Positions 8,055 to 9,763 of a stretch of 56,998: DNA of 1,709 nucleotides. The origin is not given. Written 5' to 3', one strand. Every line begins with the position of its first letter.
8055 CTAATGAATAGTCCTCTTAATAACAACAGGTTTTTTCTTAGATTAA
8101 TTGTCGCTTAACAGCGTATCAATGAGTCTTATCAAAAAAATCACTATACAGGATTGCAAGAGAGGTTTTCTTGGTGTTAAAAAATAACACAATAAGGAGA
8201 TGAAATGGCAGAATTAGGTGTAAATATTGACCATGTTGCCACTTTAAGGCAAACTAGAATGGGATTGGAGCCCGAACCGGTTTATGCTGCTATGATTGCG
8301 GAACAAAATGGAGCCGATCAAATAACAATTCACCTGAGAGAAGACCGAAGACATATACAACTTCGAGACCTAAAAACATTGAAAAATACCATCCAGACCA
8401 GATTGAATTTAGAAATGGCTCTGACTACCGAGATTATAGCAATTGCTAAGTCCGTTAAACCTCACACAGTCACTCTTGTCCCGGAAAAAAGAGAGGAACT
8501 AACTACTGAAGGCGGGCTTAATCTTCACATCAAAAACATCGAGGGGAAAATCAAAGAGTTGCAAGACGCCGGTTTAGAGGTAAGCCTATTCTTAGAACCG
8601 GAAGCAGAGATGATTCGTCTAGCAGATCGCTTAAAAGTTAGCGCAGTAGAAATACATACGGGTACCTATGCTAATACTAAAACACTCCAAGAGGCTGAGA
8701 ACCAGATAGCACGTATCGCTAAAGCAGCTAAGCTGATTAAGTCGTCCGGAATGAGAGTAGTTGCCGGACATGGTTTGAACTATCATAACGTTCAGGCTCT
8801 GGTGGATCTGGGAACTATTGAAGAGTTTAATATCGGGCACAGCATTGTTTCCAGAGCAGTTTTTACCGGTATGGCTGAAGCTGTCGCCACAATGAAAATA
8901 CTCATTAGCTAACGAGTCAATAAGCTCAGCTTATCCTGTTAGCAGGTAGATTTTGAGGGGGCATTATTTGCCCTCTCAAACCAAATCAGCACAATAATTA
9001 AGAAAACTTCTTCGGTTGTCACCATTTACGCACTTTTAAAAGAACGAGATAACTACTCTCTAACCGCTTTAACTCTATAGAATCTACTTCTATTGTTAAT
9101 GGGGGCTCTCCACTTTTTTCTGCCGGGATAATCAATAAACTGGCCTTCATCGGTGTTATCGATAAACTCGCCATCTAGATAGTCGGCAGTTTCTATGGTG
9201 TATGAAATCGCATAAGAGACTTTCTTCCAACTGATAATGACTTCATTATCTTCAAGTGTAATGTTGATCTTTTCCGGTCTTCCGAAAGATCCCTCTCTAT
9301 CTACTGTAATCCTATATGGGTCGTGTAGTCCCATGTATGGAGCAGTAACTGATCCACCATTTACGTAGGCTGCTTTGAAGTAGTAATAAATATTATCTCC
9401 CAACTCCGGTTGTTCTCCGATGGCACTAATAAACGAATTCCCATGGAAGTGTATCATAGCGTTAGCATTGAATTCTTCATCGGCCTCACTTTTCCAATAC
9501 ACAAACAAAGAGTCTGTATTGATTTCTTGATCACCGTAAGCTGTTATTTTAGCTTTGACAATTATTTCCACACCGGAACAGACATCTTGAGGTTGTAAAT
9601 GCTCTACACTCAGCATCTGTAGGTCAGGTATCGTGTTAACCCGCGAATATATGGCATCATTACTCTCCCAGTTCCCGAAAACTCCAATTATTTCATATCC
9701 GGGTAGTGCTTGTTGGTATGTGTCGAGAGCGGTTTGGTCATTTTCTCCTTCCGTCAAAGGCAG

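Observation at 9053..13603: Gingipain-type C25 peptidase fused in frame to a Porphyromonas-type arginine deiminase domain, interrupted by a single TAA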

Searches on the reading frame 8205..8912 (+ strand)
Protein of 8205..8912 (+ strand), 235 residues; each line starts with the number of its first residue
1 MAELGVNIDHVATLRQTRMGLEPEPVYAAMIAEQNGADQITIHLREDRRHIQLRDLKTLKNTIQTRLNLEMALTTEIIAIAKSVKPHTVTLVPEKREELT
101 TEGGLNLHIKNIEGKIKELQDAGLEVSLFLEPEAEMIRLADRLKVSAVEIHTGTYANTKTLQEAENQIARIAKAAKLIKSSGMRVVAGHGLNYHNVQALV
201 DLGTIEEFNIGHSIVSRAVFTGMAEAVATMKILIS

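Call 24: search_protein_families(library=pfam, proteins=[window:8205-8912:+], max_evalue=0.001)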
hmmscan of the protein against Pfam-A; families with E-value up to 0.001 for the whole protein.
window:8205-8912:+ (235 aa): 2 families
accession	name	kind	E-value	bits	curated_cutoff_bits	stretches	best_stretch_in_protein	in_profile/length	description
PF03740.19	PdxJ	-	2.5e-90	302.1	24.5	1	3-233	1-233/234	Pyridoxal phosphate biosynthesis protein PdxJ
PF14535.12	AMP-binding_C_2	-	0.00022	21.8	25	0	24-81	20-78/96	AMP-binding enzyme C-terminal domain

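Call 29: find_encoding_contigs(protein=window:8205-8912:+, flank=8000, max_places=8)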
Protein window:8205-8912:+ (235 aa): no gene with exactly this product is on record in the collection.

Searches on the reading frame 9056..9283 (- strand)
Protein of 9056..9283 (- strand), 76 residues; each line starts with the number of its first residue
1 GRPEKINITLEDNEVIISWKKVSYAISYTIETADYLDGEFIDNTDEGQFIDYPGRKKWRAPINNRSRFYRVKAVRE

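Call 60: search_protein_families(library=pfam, proteins=[window:9056-9283:-], max_evalue=5)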
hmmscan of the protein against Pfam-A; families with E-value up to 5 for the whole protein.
seq(76 aa): 0 families

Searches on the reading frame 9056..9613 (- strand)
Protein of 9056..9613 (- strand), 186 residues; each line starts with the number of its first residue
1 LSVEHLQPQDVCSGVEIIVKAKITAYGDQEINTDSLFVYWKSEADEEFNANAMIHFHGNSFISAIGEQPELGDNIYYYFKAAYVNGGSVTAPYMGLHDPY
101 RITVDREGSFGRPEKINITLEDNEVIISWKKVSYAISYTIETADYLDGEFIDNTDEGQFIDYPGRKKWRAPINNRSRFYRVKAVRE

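Call 68: predict_structure(alignment_id=A2)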
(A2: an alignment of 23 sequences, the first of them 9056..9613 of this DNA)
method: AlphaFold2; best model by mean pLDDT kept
length: 186 residues; sequences in the alignment: 23
mean_pLDDT: 85.8   pTM: 0.56
mean pLDDT of the five models: 85.8, 85.2, 85.1, 84.1, 83.1
residues with pLDDT >= 90: 92; 70-90: 74; 50-70: 15; < 50: 5
segments of 3 or more residues with pLDDT < 50: none
pLDDT, mean of each block of 10 residues (from residue 1): 70 66 88 92 90 90 79 87 91 88 66 88 94 88 92 94 89 88 86
secondary structure, 60 per line:
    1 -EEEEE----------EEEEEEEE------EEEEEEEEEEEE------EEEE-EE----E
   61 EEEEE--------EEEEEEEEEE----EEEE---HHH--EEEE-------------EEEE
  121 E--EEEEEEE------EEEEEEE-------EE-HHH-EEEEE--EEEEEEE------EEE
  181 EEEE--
elements in order: E2-6 E17-24 E31-42 E49-52 E60-65 E74-83 E88-91 E100-103 E117-121 E124-130 E137-143 E158-162 E165-171 E178-184

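Call 71: fold_search(model_id=the predicted structure, library=pdb)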
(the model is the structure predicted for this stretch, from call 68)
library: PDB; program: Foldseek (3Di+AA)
matches with E <= 10: 1545; with E <= 0.001: 13
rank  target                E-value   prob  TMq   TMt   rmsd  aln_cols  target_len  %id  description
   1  6i0x_B                2.3e-05  1.00  0.46  0.21   2.8       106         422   20  Porphyromonas gingivalis peptidylarginine deminase (PPAD) mutant G231N/E232T/N235D in complex with Cl-amidine. (released 2019-01-23)
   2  4ytg                  2.5e-05  1.00  0.45  0.21   3.2       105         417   19  Crystal structure of Porphyromonas gingivalis peptidylarginine deiminase (PPAD) mutant C351A in complex with dipeptide M (released 2015-07-01)
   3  5ak8                  2.8e-05  1.00  0.46  0.21   2.8       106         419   20  Structure of C351A mutant of Porphyromonas gingivalis peptidylarginine deiminase (released 2015-07-22)
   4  6i0x_A                2.9e-05  1.00  0.46  0.21   2.8       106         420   20  Porphyromonas gingivalis peptidylarginine deminase (PPAD) mutant G231N/E232T/N235D in complex with Cl-amidine. (released 2019-01-23)
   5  5ak7                  3.6e-05  1.00  0.46  0.21   2.8       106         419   20  Structure of wt Porphyromonas gingivalis peptidylarginine deiminase (released 2015-07-22)
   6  4ytb                  4.9e-05  1.00  0.46  0.21   2.9       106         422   20  Crystal structure of Porphyromonas gingivalis peptidylarginine deiminase (PPAD) in complex with dipeptide Asp-Gln. (released 2015-07-01)
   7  4yt9                  6.1e-05  1.00  0.47  0.22   3.4       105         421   20  Crystal structure of Porphyromonas gingivalis peptidylarginine deiminase (PPAD) substrate-unbound. (released 2015-07-15)
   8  2wv3                  2.8e-04  1.00  0.28  0.28  12.8       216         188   10  Neuroplastin-55 binds to and signals through the fibroblast growth factor receptor (released 2009-12-15)
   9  5e4e_C                5.8e-04  1.00  0.34  0.23  12.0       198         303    9  Engineered Interleukin-13 bound to receptor (released 2015-12-02)
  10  7zcb_B                7.1e-04  1.00  0.39  0.38   8.4       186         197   12  Human Pikachurin/EGFLAM N-terminal Fibronectin-III (1-2) domains (released 2023-07-19)
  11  5wca_L                8.8e-04  1.00  0.32  0.29  13.0       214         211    9  Crystal structure of the broadly neutralizing Influenza A antibody VRC 315 27-1C08 Fab. (released 2017-08-02)
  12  2ibb                  9.2e-04  1.00  0.37  0.34  16.4       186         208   11  Crystal Structure of the First and Second FNIII Domains of Ihog (released 2006-10-24)
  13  9gtb_B                9.7e-04  0.97  0.25  0.16  13.6       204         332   10  Cryo-EM structure of Mouse PMCA-NPTN complex captured in E1-Ca state (released 2025-08-06)
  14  9gsd_B                1.3e-03  0.95  0.23  0.21  13.0       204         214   11  Cryo-EM structure of mouse PMCA-NPTN complex captured in E2 state (BEF3) (released 2025-08-06)
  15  1fg9_D                1.5e-03  1.00  0.37  0.34  12.0       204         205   15  3:1 COMPLEX OF INTERFERON-GAMMA RECEPTOR WITH INTERFERON-GAMMA DIMER (released 2000-08-11)
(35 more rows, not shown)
